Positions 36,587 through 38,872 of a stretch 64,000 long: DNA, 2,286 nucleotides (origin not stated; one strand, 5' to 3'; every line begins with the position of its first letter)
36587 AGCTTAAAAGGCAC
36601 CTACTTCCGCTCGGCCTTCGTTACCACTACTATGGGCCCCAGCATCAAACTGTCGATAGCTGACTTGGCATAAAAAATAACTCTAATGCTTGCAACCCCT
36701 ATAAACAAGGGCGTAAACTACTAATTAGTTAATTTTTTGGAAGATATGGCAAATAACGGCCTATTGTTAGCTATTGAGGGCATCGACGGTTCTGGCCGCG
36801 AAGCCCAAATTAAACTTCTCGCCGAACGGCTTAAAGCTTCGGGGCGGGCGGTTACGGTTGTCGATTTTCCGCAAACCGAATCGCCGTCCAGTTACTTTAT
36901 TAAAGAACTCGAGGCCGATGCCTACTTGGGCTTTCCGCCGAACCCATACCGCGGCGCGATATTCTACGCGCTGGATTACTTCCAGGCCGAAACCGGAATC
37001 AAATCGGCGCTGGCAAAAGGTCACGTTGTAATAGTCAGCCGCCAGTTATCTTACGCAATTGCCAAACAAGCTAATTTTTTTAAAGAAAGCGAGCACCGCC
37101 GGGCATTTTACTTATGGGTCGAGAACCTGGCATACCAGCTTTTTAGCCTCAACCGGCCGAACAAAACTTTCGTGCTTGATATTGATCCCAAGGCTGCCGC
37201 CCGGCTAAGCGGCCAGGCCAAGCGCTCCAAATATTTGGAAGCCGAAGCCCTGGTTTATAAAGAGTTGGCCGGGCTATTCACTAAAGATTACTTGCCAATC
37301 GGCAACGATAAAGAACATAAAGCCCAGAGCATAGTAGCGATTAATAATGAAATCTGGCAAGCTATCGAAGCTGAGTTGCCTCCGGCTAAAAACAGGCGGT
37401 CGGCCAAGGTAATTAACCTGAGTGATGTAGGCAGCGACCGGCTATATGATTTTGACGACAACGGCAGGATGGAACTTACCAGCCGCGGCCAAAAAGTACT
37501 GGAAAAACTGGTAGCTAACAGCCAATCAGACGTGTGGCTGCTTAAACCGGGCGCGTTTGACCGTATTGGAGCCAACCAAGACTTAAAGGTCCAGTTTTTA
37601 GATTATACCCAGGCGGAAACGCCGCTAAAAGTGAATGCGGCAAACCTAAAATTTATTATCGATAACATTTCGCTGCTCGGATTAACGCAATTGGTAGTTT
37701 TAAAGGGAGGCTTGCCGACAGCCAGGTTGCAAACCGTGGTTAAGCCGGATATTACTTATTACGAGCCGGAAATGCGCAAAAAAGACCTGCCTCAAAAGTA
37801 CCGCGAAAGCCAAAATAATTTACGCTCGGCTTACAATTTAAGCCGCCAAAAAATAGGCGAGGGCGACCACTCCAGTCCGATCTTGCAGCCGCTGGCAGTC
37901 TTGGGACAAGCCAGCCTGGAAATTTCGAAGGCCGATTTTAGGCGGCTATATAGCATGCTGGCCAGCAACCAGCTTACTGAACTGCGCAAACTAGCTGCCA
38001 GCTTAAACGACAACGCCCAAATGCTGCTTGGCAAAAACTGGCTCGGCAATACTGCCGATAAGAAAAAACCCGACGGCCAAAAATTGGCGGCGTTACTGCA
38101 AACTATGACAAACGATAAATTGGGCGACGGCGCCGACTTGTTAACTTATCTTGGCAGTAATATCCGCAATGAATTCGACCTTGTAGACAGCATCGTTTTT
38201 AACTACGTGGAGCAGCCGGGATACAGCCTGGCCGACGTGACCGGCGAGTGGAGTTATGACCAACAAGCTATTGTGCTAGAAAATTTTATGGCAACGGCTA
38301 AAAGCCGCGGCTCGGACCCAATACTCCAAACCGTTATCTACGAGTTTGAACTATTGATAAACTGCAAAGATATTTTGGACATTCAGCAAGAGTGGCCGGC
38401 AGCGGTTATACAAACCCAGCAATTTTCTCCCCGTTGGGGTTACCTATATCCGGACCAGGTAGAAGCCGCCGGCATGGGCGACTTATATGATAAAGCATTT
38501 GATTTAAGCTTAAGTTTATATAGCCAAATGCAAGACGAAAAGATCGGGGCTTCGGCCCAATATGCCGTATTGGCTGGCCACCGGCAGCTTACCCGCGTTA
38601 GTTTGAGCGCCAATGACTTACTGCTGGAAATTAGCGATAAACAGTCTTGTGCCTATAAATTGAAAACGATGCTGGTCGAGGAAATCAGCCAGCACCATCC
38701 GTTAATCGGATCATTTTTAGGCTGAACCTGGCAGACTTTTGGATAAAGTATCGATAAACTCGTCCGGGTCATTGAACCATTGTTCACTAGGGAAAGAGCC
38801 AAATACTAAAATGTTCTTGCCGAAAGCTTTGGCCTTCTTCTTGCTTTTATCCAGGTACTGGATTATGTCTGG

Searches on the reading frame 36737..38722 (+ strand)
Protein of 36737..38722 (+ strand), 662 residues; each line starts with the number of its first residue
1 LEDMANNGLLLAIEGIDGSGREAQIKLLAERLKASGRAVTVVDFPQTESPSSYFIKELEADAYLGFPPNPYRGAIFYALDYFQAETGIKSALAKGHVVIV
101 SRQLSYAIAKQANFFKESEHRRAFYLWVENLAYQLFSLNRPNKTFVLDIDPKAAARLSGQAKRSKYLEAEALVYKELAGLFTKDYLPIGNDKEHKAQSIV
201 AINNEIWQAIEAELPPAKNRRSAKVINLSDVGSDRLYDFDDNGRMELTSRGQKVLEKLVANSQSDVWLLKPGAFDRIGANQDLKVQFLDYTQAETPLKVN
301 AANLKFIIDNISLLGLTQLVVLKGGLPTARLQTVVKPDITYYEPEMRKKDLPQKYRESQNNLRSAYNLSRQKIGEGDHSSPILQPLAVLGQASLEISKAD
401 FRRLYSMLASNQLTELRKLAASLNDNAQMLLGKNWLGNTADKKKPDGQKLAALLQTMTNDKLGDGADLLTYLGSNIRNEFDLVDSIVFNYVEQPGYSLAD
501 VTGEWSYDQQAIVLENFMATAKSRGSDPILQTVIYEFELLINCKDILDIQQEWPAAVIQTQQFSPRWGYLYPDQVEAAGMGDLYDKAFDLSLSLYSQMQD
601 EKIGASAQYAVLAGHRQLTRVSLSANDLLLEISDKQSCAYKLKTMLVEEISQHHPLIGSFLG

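Call 66: search_protein_families(library=ncbifam, proteins=[window:36737-38722:+], max_evalue=1e-10)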
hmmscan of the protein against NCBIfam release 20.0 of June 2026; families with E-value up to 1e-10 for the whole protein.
window:36737-38722:+ (662 aa): 2 families
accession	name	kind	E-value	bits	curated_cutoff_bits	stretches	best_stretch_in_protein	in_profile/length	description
NF005923.0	PRK07933.1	equivalog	5.7e-19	68.3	193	1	10-158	2-150/213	dTMP kinase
TIGR00041.1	DTMP_kinase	equivalog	2.5e-12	46.9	83.25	1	7-165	3-154/196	dTMP kinase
